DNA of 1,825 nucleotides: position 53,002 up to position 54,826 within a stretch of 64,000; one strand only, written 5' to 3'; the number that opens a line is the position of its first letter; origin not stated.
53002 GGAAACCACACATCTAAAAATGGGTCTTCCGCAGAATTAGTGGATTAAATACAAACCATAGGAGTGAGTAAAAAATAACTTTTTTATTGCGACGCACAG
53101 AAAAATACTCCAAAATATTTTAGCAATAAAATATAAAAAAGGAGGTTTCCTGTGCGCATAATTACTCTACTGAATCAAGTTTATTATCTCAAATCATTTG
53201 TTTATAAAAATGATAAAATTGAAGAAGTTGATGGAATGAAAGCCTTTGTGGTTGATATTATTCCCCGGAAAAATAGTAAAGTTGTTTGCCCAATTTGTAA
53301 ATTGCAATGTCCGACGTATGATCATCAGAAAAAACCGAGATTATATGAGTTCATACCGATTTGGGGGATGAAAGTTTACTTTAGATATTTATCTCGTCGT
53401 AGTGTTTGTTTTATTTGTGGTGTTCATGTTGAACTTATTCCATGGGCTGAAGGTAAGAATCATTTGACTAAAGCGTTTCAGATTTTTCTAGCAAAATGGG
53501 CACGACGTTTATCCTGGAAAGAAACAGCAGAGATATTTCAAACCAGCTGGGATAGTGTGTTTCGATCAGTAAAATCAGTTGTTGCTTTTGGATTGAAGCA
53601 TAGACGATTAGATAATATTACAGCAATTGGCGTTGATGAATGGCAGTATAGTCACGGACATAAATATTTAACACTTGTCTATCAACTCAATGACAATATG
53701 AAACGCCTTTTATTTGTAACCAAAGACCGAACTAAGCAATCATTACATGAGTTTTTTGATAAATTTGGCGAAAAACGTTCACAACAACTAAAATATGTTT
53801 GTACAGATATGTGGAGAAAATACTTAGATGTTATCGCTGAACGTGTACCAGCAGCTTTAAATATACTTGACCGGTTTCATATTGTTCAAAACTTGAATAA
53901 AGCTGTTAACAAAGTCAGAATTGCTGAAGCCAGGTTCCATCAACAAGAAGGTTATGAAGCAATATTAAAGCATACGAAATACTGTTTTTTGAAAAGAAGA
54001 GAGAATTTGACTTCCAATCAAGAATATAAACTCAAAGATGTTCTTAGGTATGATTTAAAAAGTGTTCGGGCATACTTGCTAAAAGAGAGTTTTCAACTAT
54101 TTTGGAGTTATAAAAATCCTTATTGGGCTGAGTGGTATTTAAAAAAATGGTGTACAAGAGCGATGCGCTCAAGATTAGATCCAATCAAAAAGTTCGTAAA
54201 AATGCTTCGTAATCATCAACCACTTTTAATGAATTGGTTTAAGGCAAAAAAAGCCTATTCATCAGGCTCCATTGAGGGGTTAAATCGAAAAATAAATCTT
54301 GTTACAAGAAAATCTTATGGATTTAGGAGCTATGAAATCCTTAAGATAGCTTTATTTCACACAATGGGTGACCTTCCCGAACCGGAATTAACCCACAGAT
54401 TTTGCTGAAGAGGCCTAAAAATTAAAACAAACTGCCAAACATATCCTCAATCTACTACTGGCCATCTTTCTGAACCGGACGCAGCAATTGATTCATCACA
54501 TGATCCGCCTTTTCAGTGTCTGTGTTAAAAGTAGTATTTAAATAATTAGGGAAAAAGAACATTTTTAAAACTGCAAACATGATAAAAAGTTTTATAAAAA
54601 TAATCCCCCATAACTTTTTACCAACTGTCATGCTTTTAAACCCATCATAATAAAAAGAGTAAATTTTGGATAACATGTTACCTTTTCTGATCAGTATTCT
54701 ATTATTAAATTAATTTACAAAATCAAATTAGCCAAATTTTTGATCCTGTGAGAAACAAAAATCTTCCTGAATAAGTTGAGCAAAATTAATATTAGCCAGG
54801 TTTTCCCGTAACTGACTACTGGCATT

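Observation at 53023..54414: Intact ISL3-family IS inserted between the cyd-operon leader gene and cydA, with perfect 8 bp TSD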

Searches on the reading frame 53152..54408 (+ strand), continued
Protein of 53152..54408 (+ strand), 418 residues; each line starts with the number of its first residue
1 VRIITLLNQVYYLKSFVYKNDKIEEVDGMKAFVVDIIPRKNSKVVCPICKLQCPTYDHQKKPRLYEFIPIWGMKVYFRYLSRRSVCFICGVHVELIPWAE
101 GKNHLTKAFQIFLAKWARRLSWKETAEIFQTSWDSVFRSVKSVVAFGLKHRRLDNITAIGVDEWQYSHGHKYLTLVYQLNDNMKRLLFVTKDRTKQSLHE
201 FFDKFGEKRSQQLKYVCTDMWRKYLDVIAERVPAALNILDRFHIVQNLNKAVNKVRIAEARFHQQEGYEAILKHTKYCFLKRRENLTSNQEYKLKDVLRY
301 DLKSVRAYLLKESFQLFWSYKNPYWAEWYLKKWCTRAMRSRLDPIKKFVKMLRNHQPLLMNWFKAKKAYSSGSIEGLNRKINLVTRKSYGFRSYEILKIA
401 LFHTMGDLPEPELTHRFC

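Call 26: find_encoding_contigs(protein=P0123, flank=3000, max_places=8)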
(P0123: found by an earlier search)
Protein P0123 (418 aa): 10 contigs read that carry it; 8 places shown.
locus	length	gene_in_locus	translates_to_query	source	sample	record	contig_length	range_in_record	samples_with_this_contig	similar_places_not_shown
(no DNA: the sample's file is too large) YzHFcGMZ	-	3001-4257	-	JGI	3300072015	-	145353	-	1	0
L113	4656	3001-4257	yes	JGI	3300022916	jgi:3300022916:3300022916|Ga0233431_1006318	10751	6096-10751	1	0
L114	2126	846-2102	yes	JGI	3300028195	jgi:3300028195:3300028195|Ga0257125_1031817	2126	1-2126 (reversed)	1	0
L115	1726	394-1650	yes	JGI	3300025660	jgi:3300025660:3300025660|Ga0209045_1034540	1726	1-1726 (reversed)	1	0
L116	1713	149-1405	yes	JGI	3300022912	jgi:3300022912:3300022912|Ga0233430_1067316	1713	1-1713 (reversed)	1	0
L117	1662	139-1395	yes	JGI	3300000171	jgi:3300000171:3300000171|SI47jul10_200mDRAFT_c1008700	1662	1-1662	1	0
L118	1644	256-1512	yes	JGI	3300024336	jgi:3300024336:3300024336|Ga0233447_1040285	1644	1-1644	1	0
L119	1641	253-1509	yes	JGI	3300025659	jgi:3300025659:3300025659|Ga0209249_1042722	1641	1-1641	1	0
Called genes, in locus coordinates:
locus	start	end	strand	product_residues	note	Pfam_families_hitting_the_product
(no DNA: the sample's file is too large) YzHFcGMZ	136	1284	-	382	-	PF02322:Cyt_bd_oxida_II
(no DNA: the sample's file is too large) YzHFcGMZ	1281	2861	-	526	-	PF01654:Cyt_bd_oxida_I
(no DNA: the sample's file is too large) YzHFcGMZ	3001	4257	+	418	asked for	PF01610:DDE_Tnp_ISL3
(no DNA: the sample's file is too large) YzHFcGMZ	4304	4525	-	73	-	PF14899:DUF4492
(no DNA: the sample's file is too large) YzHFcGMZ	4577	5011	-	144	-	PF02082:Rrf2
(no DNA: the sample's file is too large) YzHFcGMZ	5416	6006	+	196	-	PF05962:HutD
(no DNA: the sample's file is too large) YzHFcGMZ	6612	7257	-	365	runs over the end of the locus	PF02463:SMC_N (weak), PF00005:ABC_tran, PF13304:AAA_21 (faint), PF17912:OB_MalK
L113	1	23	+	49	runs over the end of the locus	-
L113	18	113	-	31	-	-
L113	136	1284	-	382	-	PF02322:Cyt_bd_oxida_II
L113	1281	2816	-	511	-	PF01654:Cyt_bd_oxida_I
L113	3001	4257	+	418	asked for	PF01610:DDE_Tnp_ISL3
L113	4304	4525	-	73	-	PF14899:DUF4492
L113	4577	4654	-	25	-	?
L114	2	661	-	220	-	?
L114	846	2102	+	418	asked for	PF01610:DDE_Tnp_ISL3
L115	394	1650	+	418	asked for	PF01610:DDE_Tnp_ISL3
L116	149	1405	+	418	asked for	PF01610:DDE_Tnp_ISL3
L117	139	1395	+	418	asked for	PF01610:DDE_Tnp_ISL3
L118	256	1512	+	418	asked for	PF01610:DDE_Tnp_ISL3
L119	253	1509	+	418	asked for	PF01610:DDE_Tnp_ISL3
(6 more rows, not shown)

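Call 27: find_encoding_contigs(protein=P0121, flank=3000, max_places=10)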
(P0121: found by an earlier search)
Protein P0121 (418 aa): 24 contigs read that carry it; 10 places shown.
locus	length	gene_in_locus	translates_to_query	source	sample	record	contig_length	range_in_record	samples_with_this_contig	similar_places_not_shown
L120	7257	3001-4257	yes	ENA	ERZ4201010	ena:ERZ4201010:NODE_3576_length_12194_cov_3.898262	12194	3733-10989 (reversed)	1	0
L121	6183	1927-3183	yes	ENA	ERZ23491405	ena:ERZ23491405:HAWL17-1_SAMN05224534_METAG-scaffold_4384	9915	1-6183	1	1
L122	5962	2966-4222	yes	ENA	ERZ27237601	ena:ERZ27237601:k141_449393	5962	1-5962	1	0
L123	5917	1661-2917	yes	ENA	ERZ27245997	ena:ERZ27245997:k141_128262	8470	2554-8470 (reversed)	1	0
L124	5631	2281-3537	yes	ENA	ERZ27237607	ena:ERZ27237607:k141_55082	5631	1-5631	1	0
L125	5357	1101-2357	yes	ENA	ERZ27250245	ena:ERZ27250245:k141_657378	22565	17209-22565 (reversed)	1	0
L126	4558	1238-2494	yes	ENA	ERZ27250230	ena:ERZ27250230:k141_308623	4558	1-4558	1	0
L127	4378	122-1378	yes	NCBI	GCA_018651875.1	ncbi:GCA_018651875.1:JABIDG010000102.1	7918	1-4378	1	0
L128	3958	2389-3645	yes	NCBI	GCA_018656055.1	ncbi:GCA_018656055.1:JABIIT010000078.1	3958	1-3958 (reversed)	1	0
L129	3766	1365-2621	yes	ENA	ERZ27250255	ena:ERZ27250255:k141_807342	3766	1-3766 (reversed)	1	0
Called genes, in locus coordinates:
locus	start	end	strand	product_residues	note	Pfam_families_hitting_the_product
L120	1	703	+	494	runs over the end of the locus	PF06980:DUF1302 (faint)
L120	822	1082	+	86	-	PF01381:HTH_3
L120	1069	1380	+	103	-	PF13657:Couple_hipA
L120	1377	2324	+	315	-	PF07804:HipA_C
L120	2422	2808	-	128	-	PF00857:Isochorismatase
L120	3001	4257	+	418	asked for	PF01610:DDE_Tnp_ISL3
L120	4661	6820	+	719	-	PF00512:HisKA, PF02518:HATPase_c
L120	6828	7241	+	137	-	PF00072:Response_reg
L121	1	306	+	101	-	?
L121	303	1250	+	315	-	PF07804:HipA_C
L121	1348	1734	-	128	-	PF00857:Isochorismatase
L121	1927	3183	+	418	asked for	PF01610:DDE_Tnp_ISL3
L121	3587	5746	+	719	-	PF00512:HisKA, PF02518:HATPase_c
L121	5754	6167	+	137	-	PF00072:Response_reg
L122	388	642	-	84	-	-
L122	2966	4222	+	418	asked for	PF01610:DDE_Tnp_ISL3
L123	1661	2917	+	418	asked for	PF01610:DDE_Tnp_ISL3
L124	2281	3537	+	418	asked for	PF01610:DDE_Tnp_ISL3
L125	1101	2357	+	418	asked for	PF01610:DDE_Tnp_ISL3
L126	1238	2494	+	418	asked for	PF01610:DDE_Tnp_ISL3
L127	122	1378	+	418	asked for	PF01610:DDE_Tnp_ISL3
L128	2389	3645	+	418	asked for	PF01610:DDE_Tnp_ISL3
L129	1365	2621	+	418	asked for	PF01610:DDE_Tnp_ISL3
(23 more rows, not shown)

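Call 28: find_encoding_contigs(protein=P0122, flank=3000, max_places=8)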
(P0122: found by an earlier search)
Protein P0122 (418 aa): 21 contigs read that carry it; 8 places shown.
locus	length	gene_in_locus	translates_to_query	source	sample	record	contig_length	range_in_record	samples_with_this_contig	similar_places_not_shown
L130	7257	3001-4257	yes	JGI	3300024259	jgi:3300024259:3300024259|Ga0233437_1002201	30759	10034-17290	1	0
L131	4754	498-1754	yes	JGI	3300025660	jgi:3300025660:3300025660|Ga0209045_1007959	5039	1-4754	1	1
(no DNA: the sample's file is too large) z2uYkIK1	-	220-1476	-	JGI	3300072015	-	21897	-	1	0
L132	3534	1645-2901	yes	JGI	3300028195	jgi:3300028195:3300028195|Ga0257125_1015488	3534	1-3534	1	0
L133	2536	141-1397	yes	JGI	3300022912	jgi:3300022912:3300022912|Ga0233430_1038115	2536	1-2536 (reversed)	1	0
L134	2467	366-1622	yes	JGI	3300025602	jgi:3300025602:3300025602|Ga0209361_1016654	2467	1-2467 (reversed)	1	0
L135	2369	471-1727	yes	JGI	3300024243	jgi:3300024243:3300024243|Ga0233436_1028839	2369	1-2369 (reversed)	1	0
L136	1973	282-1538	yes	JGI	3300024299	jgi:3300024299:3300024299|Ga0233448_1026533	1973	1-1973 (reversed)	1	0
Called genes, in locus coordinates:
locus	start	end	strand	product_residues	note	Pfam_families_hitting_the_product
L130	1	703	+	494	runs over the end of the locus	PF06980:DUF1302 (faint)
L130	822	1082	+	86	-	PF01381:HTH_3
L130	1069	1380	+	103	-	PF13657:Couple_hipA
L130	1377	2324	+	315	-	PF07804:HipA_C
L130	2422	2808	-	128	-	PF00857:Isochorismatase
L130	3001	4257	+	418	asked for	PF01610:DDE_Tnp_ISL3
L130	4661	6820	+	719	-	PF00512:HisKA, PF02518:HATPase_c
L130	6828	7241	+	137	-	PF00072:Response_reg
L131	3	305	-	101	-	?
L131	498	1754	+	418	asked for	PF01610:DDE_Tnp_ISL3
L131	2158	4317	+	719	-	PF00512:HisKA, PF02518:HATPase_c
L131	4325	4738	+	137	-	PF00072:Response_reg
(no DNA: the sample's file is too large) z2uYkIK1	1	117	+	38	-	?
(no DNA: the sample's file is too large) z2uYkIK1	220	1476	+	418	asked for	PF01610:DDE_Tnp_ISL3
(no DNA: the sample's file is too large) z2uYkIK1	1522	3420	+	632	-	PF08238:Sel1 (weak), PF07603:Lcl_C (weak)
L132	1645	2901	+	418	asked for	PF01610:DDE_Tnp_ISL3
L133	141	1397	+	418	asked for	PF01610:DDE_Tnp_ISL3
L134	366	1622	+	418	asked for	PF01610:DDE_Tnp_ISL3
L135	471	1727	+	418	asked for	PF01610:DDE_Tnp_ISL3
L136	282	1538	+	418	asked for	PF01610:DDE_Tnp_ISL3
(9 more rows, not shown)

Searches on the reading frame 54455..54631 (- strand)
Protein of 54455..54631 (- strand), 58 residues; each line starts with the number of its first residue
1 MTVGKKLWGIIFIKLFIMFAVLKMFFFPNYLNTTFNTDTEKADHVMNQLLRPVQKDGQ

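Call 58: find_encoding_contigs(protein=window:54455-54631:-, flank=2000, max_places=10)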
Protein window:54455-54631:- (58 aa): 13 contigs read that carry it; 9 places shown.
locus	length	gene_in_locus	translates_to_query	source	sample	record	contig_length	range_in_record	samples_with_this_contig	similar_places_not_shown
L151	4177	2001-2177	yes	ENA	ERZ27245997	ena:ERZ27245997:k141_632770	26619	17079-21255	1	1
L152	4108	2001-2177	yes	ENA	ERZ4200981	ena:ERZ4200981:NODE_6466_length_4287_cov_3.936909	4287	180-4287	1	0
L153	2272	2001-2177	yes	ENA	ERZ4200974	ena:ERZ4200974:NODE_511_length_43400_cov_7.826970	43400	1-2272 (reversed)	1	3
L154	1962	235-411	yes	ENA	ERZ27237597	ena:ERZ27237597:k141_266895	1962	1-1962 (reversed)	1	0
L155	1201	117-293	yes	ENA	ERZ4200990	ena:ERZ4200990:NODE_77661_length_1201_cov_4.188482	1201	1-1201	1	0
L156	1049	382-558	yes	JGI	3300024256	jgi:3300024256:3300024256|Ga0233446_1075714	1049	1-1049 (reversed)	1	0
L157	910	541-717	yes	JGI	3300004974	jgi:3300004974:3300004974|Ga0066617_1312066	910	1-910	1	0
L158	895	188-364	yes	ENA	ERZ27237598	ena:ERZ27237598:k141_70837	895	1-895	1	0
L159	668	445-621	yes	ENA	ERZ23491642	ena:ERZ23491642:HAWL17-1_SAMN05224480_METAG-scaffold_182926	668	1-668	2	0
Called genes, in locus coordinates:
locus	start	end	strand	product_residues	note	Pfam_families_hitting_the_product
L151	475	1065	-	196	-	PF05962:HutD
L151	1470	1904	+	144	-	PF02082:Rrf2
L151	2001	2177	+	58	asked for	PF14899:DUF4492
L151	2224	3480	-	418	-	PF01610:DDE_Tnp_ISL3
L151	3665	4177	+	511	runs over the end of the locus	PF01654:Cyt_bd_oxida_I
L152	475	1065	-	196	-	PF05962:HutD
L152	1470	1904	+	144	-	PF02082:Rrf2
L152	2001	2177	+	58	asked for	PF14899:DUF4492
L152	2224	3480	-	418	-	PF01610:DDE_Tnp_ISL3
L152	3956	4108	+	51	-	?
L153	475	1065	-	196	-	PF05962:HutD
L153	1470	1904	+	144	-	PF02082:Rrf2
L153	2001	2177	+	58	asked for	PF14899:DUF4492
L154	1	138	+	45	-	?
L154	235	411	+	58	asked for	PF14899:DUF4492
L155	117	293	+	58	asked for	PF14899:DUF4492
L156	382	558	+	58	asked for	PF14899:DUF4492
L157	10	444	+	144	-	PF02082:Rrf2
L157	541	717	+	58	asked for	PF14899:DUF4492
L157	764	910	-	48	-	?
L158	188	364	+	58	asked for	PF14899:DUF4492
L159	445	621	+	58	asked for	PF14899:DUF4492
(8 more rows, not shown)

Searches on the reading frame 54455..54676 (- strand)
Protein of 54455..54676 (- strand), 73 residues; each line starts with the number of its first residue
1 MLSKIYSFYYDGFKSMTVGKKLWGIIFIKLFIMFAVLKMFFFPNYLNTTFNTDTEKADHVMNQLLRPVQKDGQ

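Call 3: search_protein_families(library=pfam, proteins=[window:54455-54676:-])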
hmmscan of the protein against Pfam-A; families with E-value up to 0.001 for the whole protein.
window:54455-54676:- (73 aa): 1 family
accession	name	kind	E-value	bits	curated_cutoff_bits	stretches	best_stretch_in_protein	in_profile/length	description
PF14899.11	DUF4492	-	5.8e-31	106.7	27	1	4-64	2-62/63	Domain of unknown function (DUF4492)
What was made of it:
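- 54455..54676 (-): DUF4492 small gene (73 aa, or 58 aa from an internal ATG). Its stop codon is 40 nt from the right end of the IS. Pfam PF14899 at 5.8e-31 (call 3).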

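Call 10: find_encoding_contigs(protein=window:54455-54676:-, flank=5000, max_places=10)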
Protein window:54455-54676:- (73 aa): 23 contigs read that carry it; 10 places shown.
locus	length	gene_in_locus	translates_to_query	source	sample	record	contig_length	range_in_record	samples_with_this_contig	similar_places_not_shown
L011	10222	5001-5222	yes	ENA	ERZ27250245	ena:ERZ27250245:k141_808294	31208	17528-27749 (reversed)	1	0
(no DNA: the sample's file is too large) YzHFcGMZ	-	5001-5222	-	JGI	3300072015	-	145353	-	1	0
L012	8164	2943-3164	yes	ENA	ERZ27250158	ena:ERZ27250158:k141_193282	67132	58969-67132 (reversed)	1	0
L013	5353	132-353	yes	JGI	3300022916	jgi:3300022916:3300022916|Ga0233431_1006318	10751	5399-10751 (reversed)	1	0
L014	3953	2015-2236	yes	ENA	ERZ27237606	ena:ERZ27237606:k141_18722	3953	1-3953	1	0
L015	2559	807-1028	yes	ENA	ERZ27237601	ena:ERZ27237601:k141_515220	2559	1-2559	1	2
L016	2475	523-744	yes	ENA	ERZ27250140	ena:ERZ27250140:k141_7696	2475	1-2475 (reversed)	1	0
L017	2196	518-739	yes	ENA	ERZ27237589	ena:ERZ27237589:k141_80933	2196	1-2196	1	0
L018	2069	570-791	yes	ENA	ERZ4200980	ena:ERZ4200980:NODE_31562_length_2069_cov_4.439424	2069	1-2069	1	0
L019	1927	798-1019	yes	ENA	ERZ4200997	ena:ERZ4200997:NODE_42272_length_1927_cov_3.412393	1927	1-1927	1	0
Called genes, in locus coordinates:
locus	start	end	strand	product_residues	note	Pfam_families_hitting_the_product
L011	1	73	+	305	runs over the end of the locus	-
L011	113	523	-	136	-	-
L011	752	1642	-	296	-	PF00392:GntR (weak)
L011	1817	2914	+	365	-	PF02463:SMC_N (weak), PF00005:ABC_tran, PF13304:AAA_21 (faint), PF17912:OB_MalK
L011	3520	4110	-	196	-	PF05962:HutD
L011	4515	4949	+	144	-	PF02082:Rrf2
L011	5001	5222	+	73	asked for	PF14899:DUF4492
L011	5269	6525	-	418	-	PF01610:DDE_Tnp_ISL3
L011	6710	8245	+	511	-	PF01654:Cyt_bd_oxida_I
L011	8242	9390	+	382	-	PF02322:Cyt_bd_oxida_II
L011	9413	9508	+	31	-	-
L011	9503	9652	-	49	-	-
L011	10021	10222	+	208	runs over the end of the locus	-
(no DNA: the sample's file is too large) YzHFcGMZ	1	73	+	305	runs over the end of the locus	-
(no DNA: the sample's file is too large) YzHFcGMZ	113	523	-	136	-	-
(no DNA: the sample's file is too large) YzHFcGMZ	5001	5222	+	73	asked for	PF14899:DUF4492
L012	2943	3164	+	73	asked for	PF14899:DUF4492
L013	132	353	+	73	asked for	PF14899:DUF4492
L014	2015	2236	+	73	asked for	PF14899:DUF4492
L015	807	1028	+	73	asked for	PF14899:DUF4492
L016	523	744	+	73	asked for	PF14899:DUF4492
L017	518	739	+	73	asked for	PF14899:DUF4492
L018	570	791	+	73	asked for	PF14899:DUF4492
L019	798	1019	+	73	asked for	PF14899:DUF4492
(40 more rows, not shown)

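Call 22: search_protein_families(library=ncbifam, proteins=[window:54455-54676:-], max_evalue=0.01)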
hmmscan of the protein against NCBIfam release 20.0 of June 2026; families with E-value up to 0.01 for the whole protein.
window:54455-54676:- (73 aa): 0 families
